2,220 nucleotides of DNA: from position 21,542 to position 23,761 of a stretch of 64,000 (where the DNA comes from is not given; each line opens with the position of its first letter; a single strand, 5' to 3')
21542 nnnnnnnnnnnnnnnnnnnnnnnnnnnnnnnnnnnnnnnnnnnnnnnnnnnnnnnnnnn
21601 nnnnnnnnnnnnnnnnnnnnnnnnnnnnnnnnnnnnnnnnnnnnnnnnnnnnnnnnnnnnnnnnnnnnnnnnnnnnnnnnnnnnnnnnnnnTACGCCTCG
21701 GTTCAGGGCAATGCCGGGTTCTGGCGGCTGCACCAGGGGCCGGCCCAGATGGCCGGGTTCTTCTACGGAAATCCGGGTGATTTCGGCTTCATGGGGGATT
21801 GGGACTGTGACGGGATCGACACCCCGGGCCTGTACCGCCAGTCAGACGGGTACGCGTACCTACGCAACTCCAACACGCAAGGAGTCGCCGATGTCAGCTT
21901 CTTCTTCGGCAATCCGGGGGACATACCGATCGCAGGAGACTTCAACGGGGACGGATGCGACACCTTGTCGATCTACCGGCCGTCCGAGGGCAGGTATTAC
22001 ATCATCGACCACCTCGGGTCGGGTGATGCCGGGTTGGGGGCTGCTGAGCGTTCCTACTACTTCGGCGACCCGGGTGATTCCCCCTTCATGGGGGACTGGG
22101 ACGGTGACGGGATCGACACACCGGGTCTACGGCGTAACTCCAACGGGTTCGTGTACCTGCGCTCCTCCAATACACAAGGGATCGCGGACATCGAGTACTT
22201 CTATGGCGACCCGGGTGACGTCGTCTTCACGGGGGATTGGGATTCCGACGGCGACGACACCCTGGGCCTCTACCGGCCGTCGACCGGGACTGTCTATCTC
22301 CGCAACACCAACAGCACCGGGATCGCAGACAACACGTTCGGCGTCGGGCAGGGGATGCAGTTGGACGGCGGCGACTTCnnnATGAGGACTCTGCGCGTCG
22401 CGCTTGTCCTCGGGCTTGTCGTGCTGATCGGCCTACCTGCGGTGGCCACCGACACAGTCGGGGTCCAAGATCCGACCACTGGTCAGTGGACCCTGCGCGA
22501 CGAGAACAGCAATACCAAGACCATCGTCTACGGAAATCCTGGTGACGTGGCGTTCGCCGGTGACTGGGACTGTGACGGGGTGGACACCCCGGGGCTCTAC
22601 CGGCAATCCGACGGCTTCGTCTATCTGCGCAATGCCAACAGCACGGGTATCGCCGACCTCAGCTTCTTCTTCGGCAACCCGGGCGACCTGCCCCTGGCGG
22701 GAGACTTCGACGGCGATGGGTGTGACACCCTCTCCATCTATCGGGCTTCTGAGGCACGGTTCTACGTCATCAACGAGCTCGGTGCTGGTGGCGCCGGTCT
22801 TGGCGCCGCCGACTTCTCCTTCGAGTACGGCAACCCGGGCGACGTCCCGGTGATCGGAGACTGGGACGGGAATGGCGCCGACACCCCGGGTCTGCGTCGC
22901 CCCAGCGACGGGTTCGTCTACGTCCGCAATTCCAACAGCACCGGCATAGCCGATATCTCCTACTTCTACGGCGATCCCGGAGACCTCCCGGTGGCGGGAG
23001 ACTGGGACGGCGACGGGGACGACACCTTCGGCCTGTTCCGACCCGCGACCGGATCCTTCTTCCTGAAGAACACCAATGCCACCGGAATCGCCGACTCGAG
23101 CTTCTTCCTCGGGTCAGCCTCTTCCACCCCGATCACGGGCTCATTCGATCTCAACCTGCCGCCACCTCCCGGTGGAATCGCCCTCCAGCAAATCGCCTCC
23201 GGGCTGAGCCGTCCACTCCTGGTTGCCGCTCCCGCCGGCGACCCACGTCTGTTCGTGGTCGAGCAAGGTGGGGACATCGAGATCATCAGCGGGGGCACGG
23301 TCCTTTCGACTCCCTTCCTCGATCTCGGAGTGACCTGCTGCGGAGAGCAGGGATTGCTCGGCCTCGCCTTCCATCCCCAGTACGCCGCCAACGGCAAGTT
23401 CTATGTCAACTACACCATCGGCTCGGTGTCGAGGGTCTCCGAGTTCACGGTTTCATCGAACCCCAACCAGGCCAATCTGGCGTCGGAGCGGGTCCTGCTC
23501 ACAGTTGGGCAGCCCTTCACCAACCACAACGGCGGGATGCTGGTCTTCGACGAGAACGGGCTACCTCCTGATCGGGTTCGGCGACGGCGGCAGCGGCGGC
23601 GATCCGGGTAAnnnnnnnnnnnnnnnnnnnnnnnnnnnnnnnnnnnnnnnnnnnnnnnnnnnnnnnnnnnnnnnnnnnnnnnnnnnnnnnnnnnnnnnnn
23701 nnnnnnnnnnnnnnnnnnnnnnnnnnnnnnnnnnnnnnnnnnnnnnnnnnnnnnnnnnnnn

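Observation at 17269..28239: Five neighbouring secreted enzymes share one conserved ~200-aa four-repeat (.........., FG-GAP/VCBS-like) module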

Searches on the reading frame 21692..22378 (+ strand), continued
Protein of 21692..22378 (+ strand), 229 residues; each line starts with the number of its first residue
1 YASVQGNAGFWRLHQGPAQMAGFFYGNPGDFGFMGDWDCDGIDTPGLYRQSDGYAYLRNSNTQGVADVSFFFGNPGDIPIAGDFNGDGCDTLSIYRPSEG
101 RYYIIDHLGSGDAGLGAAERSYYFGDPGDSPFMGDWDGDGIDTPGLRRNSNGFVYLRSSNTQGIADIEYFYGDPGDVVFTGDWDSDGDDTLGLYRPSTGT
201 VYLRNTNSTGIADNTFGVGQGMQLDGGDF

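Call 41: search_protein_families(library=pfam, alignment_id=A4, max_evalue=0.001)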
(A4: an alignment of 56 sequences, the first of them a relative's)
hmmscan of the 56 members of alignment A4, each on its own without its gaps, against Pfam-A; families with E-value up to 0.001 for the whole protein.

A. member 1, P0131 (689 aa): 1 family
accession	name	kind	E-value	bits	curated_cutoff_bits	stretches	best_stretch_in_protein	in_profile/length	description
PF08486.15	SpoIID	-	4.8e-15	56.4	23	1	210-310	10-97/97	Stage II sporulation protein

B. families by the number of members that match (of 56 scanned): 56 families (the first 25 are shown)
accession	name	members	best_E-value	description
PF00082.27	Peptidase_S8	5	5.6e-48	Subtilase family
PF08486.15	SpoIID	5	4.8e-15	Stage II sporulation protein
PF01436.27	NHL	4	1.1e-48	NHL repeat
PF22352.2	K319L-like_PKD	4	2.6e-10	K319L-like, PKD domain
PF13517.12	FG-GAP_3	4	6.7e-09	FG-GAP-like repeat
PF03160.20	Calx-beta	3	6.2e-21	Calx-beta domain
PF00560.39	LRR_1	3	4.4e-15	Leucine Rich Repeat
PF13855.12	LRR_8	3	7e-15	Leucine rich repeat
PF12799.13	LRR_4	3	3.4e-12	Leucine Rich repeats (2 copies)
PF07676.18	PD40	3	5.6e-12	WD40-like Beta Propeller Repeat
PF25021.1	TEN_NHL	2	9.7e-42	Teneurin NHL domain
PF17210.9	SdrD_B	2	3.6e-15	SdrD B-like domain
PF08450.18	SGL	2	7.1e-13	SMP-30/Gluconolactonase/LRE-like region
PF17957.7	Big_7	2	3.3e-10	Bacterial Ig domain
PF24684.1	Vgb_lyase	2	6.9e-08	Virginiamycin B lyase family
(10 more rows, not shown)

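Call 43: search_protein_families(library=pfam, max_evalue=0.1, proteins=[P0075, P0048, P0200, P0240, P0123, P0227, P0224, P0189, P0216])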
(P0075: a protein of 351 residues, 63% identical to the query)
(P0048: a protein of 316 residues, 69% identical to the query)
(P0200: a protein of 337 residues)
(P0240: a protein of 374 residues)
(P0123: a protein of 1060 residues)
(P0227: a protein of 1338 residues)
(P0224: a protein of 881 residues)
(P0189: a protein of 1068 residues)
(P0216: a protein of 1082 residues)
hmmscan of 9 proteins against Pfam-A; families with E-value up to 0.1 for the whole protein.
P0075 (351 aa): 2 families
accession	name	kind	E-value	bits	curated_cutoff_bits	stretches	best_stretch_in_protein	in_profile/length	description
PF13517.12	FG-GAP_3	-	2.4e-05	25.3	26.9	1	257-311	1-57/61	FG-GAP-like repeat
PF00188.32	CAP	-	0.022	16.1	21.1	1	7-93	24-114/117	Cysteine-rich secretory protein family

P0048 (316 aa): 0 families

P0200 (337 aa): 0 families

P0240 (374 aa): 1 family
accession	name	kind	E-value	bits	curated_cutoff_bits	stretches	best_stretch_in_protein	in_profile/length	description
PF14231.11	GXWXG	-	0.043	14.3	25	0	321-333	13-25/59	GXWXG protein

P0123 (1060 aa): 4 families
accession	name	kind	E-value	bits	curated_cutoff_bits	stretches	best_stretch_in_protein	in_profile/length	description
PF17210.9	SdrD_B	-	8.7e-13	48.9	29.7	2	377-433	7-59/112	SdrD B-like domain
PF13620.12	CarboxypepD_reg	-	0.002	18.9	32.3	0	502-540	6-47/82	Carboxypeptidase regulatory-like domain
PF13517.12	FG-GAP_3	-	0.018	16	26.9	1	596-650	1-57/61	FG-GAP-like repeat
PF22677.2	Ble-like_N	-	0.068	13.4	24.5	0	456-476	6-26/41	Bleomycin resistance protein-like N-terminal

P0227 (1338 aa): 4 families
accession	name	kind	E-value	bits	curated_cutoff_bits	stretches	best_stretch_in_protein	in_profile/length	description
PF25778.1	DUF7948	-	9.3e-62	209.3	27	1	55-271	1-214/214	Domain of unknown function (DUF7948)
PF06739.17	SBBP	-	1.2e-55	185.6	20.5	7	480-516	1-38/38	Beta-propeller repeat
PF13517.12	FG-GAP_3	-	2.8e-36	124.4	26.9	9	961-1016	1-61/61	FG-GAP-like repeat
PF01839.29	FG-GAP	-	3.1e-26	91.2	22.1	3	910-927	3-20/37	FG-GAP repeat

P0224 (881 aa): 1 family
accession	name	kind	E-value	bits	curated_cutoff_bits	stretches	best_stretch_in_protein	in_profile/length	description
PF19077.6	Big_13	-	0.0093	16.9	27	0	593-625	64-93/102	Bacterial Ig-like domain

P0189 (1068 aa): 5 families
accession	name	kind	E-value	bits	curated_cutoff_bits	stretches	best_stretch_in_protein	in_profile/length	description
PF13517.12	FG-GAP_3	-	0.0005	21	26.9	1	761-816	1-56/61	FG-GAP-like repeat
PF00413.30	Peptidase_M10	-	0.00064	20.1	24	1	1013-1047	103-136/159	Matrixin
PF13582.12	Reprolysin_3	-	0.015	16.3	22.4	1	986-1032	75-120/123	Metallo-peptidase family M12B Reprolysin-like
PF16313.11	DUF4953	-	0.079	12.6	24.2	0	1018-1033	13-28/316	Met-zincin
PF04234.18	CopC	-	0.081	14.4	23.3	0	159-191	47-81/92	CopC domain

P0216 (1082 aa): 3 families
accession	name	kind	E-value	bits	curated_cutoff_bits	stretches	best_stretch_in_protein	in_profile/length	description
PF13517.12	FG-GAP_3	-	2.2e-09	38.2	26.9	2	397-455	1-56/61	FG-GAP-like repeat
PF00886.24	Ribosomal_S16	-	0.0062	16.9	27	0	451-467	22-38/62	Ribosomal protein S16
PF07828.18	PA-IL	-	0.041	14.4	22.5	0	127-179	62-116/121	PA-IL-like protein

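Call 46: find_encoding_contigs(protein=P0056, flank=10000, max_places=2)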
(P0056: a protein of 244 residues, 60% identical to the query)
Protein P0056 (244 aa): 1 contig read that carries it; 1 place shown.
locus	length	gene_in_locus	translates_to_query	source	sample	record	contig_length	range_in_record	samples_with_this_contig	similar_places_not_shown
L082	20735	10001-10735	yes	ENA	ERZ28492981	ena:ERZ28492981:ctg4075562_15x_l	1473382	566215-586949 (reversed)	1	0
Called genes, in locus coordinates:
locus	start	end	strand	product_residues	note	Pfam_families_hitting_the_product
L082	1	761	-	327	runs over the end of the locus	PF01073:3Beta_HSD, PF01370:Epimerase, PF02719:Polysacc_synt_2, PF04321:RmlD_sub_bind (weak), PF05368:NmrA (weak), PF07993:NAD_binding_4, PF16363:GDP_Man_Dehyd, PF13460:NAD_binding_10, +2 more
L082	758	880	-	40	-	-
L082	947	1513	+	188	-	PF00908:dTDP_sugar_isom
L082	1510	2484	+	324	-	PF01073:3Beta_HSD, PF01370:Epimerase, PF02719:Polysacc_synt_2, PF04321:RmlD_sub_bind, PF07993:NAD_binding_4, PF13460:NAD_binding_10, PF16363:GDP_Man_Dehyd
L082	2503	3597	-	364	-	PF13579:Glyco_trans_4_4, PF02350:Epimerase_2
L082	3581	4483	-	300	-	PF00483:NTP_transferase, PF12804:NTP_transf_3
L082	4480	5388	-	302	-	PF01073:3Beta_HSD (weak), PF01370:Epimerase, PF02719:Polysacc_synt_2 (faint), PF04321:RmlD_sub_bind (weak), PF16363:GDP_Man_Dehyd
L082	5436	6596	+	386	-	PF00535:Glycos_transf_2, PF13641:Glyco_tranf_2_3, PF13632:Glyco_trans_2_3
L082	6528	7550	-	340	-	PF00535:Glycos_transf_2, PF13641:Glyco_tranf_2_3 (weak), PF13506:Glyco_transf_21 (weak), PF13632:Glyco_trans_2_3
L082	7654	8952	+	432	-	PF04932:Wzy_C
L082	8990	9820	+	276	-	-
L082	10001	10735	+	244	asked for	-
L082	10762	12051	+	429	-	PF01551:Peptidase_M23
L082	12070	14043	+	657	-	PF00082:Peptidase_S8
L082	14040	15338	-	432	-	-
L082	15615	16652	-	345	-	PF00535:Glycos_transf_2, PF13641:Glyco_tranf_2_3, PF13632:Glyco_trans_2_3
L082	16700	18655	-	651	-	PF08486:SpoIID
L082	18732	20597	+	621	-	PF07995:GSDH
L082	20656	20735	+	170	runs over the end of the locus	PF07291:MauE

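Call 47: find_encoding_contigs(protein=P0023, flank=10000, max_places=2)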
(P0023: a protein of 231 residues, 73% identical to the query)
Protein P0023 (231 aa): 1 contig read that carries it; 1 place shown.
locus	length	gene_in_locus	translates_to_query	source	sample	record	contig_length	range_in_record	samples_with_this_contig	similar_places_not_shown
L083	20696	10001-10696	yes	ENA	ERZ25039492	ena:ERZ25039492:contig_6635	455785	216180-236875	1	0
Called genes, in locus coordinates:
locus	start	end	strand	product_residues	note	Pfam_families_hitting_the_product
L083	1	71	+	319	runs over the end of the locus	PF00535:Glycos_transf_2, PF13641:Glyco_tranf_2_3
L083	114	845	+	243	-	PF01522:Polysacc_deac_1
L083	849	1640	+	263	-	PF12146:Hydrolase_4 (weak)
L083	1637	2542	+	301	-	PF12146:Hydrolase_4, PF12697:Abhydrolase_6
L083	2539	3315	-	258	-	PF13427:AadA_C (weak)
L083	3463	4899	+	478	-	-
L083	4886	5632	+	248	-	PF13238:AAA_18 (weak), PF13671:AAA_33 (faint)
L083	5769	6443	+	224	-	-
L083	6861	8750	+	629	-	PF22352:K319L-like_PKD (weak)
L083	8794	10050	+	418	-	-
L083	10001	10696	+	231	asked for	-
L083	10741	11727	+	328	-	PF01636:APH (weak)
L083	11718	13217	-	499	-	PF24606:CEMIP_beta-hel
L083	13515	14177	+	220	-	-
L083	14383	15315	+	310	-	PF00140:Sigma70_r1_2, PF04542:Sigma70_r2, PF04539:Sigma70_r3, PF04545:Sigma70_r4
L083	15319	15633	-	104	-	PF02467:Whib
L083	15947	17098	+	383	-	-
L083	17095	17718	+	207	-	PF07920:DUF1684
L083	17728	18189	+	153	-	-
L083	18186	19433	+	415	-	PF01979:Amidohydro_1, PF07969:Amidohydro_3 (weak)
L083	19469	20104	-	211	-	PF00072:Response_reg, PF00196:GerE, PF04545:Sigma70_r4 (weak), PF08281:Sigma70_r4_2 (weak)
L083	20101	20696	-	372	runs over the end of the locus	PF04024:PspC, PF13581:HATPase_c_2 (weak), PF02518:HATPase_c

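Call 48: find_encoding_contigs(protein=P0095, flank=10000, max_places=2)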
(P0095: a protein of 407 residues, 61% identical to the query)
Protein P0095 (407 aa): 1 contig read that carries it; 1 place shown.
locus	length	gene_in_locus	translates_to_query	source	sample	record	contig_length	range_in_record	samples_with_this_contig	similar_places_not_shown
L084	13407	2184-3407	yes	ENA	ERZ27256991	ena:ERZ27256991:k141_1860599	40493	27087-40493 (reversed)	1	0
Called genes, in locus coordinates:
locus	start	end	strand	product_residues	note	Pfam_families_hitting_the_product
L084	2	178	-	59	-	?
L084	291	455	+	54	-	-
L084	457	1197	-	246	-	PF01925:TauE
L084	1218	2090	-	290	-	PF00561:Abhydrolase_1, PF12697:Abhydrolase_6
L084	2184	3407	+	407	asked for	PF00188:CAP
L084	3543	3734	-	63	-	-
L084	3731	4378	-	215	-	PF09922:LiaF-like_C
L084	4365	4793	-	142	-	PF04024:PspC, PF18917:LiaI-LiaF-like_TM1 (weak)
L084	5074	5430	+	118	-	-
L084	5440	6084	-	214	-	PF19700:DUF6198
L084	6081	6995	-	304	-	PF00892:EamA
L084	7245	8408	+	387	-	PF08309:LVIVD (faint)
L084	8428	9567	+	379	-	PF06500:FrsA-like, PF02129:Peptidase_S15 (weak), PF00561:Abhydrolase_1 (weak), PF00326:Peptidase_S9 (faint)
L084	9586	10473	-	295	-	PF04909:Amidohydro_2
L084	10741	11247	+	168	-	PF07366:SnoaL, PF12680:SnoaL_2 (weak)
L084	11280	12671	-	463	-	PF00005:ABC_tran, PF13304:AAA_21 (weak), PF08352:oligo_HPY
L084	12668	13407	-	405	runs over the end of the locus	PF00005:ABC_tran, PF13304:AAA_21 (weak), PF08352:oligo_HPY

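Call 57: find_encoding_contigs(protein=P0131, flank=10000, max_places=2)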
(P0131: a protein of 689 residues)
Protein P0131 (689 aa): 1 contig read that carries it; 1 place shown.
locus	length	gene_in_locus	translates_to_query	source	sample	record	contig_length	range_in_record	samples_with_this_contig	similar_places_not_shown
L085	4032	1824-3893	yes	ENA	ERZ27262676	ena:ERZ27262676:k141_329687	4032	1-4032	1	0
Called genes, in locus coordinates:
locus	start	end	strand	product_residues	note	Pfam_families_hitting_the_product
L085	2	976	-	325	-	?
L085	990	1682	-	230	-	-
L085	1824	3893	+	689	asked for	PF08486:SpoIID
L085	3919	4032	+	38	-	?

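Call 58: find_encoding_contigs(protein=P0120, flank=10000, max_places=2)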
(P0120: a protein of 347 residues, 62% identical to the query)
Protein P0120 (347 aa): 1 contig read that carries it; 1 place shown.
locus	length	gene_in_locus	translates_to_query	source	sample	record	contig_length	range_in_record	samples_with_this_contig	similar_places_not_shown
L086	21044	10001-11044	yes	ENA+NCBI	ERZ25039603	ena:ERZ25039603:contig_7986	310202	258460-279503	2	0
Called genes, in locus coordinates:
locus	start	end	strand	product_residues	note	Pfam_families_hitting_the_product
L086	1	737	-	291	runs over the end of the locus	PF00483:NTP_transferase, PF12804:NTP_transf_3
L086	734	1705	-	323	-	PF01073:3Beta_HSD, PF01370:Epimerase, PF02719:Polysacc_synt_2, PF04321:RmlD_sub_bind, PF13460:NAD_binding_10 (weak), PF16363:GDP_Man_Dehyd, PF07993:NAD_binding_4 (weak)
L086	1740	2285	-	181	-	PF00908:dTDP_sugar_isom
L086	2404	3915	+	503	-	PF19484:DUF6020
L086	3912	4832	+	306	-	PF01073:3Beta_HSD (faint), PF01370:Epimerase, PF04321:RmlD_sub_bind (weak), PF16363:GDP_Man_Dehyd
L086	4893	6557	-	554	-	PF13692:Glyco_trans_1_4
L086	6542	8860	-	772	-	PF20706:GT4-conflict (weak), PF00534:Glycos_transf_1, PF13692:Glyco_trans_1_4, PF00535:Glycos_transf_2, PF10111:Glyco_tranf_2_2, PF13641:Glyco_tranf_2_3, PF10111:Glyco_tranf_2_2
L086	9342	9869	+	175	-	-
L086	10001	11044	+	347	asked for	-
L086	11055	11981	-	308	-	PF00535:Glycos_transf_2, PF13641:Glyco_tranf_2_3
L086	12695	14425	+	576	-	-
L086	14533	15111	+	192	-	PF13489:Methyltransf_23, PF08241:Methyltransf_11 (weak), PF08242:Methyltransf_12 (weak), PF13649:Methyltransf_25 (weak)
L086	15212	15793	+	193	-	-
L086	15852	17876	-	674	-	PF17164:DUF5122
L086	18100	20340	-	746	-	PF13517:FG-GAP_3 (faint), PF13539:Peptidase_M15_4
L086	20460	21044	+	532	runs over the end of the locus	-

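Call 62: list_cluster_members(proteins=[P0121, P0124, P0127, P0142, P0152, P0167, P0185, P0209, P0248, P0216])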
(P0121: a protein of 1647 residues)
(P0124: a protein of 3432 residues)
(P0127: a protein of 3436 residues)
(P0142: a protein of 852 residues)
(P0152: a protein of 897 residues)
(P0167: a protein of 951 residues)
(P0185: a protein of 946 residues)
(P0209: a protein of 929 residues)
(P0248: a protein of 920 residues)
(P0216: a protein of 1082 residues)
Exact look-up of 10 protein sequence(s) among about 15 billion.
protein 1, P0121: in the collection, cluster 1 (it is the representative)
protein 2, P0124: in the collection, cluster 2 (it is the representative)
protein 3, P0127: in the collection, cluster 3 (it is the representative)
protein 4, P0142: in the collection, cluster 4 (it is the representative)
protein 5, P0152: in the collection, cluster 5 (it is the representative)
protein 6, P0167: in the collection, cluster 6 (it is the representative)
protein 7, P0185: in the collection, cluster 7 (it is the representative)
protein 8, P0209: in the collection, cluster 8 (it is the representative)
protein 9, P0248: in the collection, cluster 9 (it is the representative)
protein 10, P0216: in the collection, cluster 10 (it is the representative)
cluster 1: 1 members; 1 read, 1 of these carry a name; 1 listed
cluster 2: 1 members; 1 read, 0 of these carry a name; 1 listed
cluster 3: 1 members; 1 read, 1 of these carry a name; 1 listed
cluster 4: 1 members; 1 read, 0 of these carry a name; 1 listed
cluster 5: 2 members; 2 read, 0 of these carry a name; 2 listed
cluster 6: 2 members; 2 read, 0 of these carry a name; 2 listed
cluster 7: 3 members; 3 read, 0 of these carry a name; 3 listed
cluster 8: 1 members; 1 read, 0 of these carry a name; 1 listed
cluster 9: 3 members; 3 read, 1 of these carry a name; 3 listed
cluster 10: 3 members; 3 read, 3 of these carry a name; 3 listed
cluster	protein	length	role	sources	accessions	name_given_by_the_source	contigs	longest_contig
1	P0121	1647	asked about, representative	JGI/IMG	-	hypothetical protein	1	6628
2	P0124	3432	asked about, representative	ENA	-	-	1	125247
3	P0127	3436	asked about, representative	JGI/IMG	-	VCBS repeat-containing protein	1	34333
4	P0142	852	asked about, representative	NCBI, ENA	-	-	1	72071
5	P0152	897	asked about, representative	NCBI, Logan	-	-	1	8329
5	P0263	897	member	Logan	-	-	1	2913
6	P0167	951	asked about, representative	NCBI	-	-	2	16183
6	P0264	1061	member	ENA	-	-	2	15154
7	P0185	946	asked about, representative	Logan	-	-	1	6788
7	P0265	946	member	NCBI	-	-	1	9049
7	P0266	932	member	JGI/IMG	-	-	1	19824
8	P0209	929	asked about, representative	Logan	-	-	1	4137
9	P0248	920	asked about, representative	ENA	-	-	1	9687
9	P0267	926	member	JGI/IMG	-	hypothetical protein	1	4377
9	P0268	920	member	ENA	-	-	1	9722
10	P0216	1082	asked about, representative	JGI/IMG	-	hypothetical protein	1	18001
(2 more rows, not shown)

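Call 66: search_protein_families(library=pfam, max_evalue=0.01, proteins=[L001:4882-5925:+, L082:18732-20594:+, L086:18100-20337:-, L086:10001-11041:+])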
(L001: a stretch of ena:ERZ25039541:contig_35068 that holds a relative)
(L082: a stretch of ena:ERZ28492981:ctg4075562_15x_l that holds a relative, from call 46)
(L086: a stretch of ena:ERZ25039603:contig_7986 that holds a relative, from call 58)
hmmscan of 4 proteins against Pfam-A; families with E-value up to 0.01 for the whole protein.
L001:4882-5925:+ (348 aa): 1 family
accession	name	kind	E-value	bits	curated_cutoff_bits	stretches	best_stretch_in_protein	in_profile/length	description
PF02156.21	Glyco_hydro_26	-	3.3e-06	27.1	20.2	1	145-236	151-243/311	Glycosyl hydrolase family 26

L082:18732-20594:+ (621 aa): 1 family
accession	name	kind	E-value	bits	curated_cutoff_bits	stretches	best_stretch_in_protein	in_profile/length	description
PF07995.17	GSDH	-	2.6e-39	135.9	25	1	288-610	4-324/332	Glucose / Sorbosone dehydrogenase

L086:18100-20337:- (745 aa): 2 families
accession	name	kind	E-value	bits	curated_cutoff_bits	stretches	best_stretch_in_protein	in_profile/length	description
PF13539.11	Peptidase_M15_4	-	2e-14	54.3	25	1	140-201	2-69/70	D-alanyl-D-alanine carboxypeptidase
PF13517.12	FG-GAP_3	-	8.3e-11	42.8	26.9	2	593-655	1-60/61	FG-GAP-like repeat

L086:10001-11041:+ (347 aa): 0 families

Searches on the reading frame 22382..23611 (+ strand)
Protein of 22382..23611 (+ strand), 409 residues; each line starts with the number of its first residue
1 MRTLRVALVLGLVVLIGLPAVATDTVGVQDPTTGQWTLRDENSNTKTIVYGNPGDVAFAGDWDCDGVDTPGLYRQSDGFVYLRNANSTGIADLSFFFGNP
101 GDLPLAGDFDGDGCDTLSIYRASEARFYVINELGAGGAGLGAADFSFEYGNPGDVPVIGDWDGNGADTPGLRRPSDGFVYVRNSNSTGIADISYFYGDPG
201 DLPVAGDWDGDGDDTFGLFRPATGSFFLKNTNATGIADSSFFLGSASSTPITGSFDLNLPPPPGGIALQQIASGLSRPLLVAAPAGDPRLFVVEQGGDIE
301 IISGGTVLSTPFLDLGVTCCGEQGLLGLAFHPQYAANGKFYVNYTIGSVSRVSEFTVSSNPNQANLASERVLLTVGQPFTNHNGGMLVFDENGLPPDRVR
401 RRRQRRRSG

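Call 8: search_protein_families(library=pfam, max_evalue=1, proteins=[window:22382-23611:+])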
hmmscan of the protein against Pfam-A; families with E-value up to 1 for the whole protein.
window:22382-23611:+ (409 aa): 1 family
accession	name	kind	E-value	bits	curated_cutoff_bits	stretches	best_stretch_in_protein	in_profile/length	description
PF07995.17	GSDH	-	1.1e-09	38.4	25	1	284-393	9-125/332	Glucose / Sorbosone dehydrogenase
